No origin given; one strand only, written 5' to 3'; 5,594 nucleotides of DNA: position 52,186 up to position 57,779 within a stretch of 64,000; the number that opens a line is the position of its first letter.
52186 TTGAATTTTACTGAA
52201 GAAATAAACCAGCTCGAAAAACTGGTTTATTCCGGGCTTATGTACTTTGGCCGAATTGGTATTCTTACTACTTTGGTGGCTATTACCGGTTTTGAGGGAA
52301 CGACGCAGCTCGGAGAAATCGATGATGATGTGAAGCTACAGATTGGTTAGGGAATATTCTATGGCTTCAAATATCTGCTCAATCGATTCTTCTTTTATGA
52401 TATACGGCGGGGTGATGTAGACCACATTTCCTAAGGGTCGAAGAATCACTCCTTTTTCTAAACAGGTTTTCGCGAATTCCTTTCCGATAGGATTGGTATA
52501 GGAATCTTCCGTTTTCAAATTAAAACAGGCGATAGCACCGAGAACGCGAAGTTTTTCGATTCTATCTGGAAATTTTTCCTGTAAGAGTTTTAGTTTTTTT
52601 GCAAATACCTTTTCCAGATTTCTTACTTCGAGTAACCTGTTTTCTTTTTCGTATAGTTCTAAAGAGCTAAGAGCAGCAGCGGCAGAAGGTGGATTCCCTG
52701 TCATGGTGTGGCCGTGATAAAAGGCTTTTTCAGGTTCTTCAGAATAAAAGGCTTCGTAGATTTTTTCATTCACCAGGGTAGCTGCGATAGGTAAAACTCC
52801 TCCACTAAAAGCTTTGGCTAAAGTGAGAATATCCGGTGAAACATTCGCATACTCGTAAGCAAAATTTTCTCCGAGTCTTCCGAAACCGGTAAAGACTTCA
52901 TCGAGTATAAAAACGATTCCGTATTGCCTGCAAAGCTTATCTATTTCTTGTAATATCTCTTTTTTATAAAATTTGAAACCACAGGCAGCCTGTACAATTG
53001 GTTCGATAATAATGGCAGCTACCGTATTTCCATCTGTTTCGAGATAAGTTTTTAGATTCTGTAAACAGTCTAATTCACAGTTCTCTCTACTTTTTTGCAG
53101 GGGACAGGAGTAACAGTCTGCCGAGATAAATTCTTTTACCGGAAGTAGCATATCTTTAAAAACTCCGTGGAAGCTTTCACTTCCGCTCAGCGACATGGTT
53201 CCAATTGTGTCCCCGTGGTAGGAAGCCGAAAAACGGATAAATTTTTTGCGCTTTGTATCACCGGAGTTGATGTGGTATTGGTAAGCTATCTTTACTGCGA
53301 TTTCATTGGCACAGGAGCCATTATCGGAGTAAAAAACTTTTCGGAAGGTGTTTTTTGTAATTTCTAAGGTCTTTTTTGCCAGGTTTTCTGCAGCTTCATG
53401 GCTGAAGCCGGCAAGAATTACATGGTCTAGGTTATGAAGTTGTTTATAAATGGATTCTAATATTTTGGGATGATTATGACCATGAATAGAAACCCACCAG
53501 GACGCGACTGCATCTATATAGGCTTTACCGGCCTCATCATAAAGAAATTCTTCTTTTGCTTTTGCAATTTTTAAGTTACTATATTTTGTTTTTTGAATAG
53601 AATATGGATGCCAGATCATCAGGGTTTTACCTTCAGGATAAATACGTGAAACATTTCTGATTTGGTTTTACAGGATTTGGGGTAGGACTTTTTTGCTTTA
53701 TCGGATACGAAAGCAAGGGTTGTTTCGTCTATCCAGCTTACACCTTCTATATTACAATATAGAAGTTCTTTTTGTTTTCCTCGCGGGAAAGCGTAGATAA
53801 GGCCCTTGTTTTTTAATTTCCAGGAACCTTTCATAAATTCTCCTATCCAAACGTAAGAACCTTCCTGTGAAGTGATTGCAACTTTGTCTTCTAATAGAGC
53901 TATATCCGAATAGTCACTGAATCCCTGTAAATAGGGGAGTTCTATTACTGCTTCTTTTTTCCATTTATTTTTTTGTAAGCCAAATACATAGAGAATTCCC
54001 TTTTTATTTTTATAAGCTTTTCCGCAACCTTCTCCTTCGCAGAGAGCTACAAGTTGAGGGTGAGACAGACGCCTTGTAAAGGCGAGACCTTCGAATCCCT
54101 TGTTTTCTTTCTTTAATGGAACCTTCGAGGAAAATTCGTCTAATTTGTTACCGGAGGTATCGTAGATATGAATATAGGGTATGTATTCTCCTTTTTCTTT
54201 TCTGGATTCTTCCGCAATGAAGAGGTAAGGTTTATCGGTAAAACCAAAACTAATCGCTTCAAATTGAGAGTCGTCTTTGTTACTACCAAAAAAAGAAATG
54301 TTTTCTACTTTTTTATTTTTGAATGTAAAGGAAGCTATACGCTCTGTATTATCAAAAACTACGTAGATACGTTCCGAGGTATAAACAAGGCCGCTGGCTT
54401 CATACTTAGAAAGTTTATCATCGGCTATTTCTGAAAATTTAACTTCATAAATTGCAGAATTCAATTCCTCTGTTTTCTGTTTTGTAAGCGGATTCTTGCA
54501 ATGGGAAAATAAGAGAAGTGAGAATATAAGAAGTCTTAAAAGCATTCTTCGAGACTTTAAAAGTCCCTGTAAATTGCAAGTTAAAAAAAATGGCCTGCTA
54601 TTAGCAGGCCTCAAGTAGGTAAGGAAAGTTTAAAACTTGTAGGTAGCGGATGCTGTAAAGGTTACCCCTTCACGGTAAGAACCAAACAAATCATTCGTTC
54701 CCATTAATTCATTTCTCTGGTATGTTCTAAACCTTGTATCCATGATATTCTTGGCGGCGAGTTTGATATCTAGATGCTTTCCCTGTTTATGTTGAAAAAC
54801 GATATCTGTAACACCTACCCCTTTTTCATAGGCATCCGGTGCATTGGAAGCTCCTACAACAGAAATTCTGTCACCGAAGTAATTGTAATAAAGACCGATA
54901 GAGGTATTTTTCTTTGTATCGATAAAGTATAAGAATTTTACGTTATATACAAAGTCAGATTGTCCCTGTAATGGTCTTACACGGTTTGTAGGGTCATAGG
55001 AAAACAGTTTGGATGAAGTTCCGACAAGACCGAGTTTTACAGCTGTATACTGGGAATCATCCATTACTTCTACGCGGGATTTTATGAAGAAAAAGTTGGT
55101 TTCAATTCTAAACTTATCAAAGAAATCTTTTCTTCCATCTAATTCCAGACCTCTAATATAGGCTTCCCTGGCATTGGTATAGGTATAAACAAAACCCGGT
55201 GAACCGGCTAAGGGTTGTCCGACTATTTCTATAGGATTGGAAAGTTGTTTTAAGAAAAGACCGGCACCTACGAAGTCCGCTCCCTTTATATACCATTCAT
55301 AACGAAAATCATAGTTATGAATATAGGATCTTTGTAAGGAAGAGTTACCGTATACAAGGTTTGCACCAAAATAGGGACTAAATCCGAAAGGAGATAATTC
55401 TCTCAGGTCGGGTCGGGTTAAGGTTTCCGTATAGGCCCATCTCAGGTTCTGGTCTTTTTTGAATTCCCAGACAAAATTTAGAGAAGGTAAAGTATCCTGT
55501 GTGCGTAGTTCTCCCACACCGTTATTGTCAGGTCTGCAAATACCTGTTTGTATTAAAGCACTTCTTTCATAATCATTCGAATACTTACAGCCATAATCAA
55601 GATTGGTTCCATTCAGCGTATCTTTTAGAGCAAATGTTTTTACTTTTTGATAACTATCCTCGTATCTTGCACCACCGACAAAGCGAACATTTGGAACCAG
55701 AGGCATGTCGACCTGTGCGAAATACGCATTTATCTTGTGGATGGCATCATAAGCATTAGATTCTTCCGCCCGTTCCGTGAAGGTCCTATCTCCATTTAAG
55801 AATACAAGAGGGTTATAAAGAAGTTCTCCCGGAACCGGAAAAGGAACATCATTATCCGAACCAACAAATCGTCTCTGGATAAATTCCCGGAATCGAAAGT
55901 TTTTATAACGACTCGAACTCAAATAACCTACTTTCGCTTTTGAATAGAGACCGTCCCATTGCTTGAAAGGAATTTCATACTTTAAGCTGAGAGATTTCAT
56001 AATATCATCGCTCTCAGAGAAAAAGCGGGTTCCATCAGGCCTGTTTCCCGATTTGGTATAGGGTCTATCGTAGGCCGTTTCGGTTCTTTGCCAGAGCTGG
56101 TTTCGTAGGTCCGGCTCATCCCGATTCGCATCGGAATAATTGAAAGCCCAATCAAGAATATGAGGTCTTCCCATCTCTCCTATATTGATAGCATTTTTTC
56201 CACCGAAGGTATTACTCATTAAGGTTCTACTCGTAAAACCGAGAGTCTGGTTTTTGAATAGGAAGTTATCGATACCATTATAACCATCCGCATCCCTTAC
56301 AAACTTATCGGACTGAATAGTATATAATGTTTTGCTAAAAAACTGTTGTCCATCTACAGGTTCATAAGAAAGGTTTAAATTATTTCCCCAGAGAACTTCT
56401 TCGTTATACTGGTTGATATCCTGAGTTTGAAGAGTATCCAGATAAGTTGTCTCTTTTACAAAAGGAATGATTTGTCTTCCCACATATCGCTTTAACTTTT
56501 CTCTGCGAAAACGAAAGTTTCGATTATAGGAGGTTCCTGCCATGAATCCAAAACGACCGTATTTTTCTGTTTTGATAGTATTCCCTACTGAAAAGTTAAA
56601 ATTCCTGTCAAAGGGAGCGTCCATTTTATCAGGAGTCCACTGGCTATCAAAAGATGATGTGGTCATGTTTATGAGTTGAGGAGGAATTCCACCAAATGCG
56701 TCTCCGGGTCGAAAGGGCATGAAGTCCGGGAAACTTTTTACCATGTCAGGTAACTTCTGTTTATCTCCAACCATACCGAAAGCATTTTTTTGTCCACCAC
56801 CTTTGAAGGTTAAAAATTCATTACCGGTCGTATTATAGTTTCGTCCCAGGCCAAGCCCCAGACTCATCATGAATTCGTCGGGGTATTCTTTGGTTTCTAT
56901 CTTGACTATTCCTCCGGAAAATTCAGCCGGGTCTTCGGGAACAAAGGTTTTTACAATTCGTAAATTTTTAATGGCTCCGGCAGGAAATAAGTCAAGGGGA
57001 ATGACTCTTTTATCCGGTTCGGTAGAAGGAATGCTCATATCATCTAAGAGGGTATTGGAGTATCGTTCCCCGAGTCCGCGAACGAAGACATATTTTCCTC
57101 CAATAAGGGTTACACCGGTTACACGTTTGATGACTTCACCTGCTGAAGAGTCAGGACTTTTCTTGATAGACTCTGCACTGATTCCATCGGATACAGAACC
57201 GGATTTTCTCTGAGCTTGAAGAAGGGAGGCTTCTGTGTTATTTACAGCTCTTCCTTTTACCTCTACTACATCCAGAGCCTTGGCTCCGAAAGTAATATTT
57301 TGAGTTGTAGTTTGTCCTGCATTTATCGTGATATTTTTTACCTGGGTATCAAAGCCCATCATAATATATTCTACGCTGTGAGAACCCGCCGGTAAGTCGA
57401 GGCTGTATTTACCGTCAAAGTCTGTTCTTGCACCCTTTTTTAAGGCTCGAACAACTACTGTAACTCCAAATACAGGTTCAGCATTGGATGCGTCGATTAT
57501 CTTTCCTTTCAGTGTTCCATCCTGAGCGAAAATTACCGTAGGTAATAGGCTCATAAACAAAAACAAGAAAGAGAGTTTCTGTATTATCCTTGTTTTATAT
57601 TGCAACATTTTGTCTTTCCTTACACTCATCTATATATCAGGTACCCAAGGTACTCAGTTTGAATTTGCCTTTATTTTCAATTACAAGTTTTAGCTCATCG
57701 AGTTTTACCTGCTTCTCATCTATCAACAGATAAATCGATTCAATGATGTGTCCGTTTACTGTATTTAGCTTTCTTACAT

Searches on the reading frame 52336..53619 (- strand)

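Call 51: search_protein_families(library=pfam, proteins=[window:52336-53619:-], max_evalue=0.0001)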
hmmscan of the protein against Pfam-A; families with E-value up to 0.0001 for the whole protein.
window:52336-53619:- (427 aa): 2 families
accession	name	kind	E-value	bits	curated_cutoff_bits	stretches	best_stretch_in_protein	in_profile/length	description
PF00202.27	Aminotran_3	-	4.1e-105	352.2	30.5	1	14-421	7-400/403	Aminotransferase class-III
PF00155.27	Aminotran_1_2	-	2.5e-05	24.1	19.7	1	168-395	114-332/361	Aminotransferase class I and II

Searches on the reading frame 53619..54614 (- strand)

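Call 51: search_protein_families(library=pfam, proteins=[window:53619-54614:-], max_evalue=0.0001)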
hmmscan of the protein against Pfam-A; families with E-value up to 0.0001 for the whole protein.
window:53619-54614:- (331 aa): 1 family
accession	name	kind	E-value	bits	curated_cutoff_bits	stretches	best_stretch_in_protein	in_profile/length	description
PF13449.12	Phytase-like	-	3.8e-07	30.7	27.6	1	74-243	7-198/284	Esterase-like activity of phytase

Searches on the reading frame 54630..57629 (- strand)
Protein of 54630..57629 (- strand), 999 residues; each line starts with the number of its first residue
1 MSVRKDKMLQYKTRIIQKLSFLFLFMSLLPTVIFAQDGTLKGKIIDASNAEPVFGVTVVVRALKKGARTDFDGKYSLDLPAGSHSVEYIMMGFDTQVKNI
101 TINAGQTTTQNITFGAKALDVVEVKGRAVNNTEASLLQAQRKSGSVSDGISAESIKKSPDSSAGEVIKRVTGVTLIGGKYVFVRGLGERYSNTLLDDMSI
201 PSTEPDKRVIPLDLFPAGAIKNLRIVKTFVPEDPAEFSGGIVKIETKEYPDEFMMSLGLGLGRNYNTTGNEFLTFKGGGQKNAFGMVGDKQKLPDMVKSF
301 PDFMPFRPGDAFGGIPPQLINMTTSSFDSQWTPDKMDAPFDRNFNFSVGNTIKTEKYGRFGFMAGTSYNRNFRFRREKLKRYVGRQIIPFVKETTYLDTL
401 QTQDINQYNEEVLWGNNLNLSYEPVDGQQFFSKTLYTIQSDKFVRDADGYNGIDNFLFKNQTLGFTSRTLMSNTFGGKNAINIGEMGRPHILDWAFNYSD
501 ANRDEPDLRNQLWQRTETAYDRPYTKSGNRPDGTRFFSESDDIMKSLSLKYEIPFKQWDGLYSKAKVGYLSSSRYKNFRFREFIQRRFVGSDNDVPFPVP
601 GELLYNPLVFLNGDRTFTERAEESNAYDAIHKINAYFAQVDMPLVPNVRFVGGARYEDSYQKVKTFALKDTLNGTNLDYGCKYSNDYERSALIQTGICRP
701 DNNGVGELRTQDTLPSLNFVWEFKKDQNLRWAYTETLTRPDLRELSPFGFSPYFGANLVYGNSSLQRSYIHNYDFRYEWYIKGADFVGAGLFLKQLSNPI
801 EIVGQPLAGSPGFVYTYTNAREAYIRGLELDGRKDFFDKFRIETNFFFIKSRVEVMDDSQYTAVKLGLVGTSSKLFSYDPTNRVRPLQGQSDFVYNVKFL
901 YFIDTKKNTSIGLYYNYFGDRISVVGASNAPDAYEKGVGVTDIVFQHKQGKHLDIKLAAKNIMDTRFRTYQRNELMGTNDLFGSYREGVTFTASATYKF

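Call 52: search_protein_families(library=pfam, proteins=[window:54630-57629:-], max_evalue=0.01)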
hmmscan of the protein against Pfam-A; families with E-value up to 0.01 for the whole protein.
window:54630-57629:- (999 aa): 5 families
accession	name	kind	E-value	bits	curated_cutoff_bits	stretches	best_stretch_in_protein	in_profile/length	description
PF00593.30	TonB_dep_Rec_b-barrel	-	9.3e-20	72.3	27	1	498-962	6-436/436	TonB dependent receptor-like, beta-barrel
PF13715.12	CarbopepD_reg_2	-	1.2e-16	60.9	32.2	1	40-123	1-85/88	CarboxypepD_reg-like domain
PF13620.12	CarboxypepD_reg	-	2.7e-14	53.7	32.3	1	39-113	1-80/82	Carboxypeptidase regulatory-like domain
PF07715.20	Plug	-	9.2e-09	36.2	23.9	1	143-227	6-92/107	TonB-dependent Receptor Plug Domain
PF08308.17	PEGA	-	0.0054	17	20.8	0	58-114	4-67/71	PEGA domain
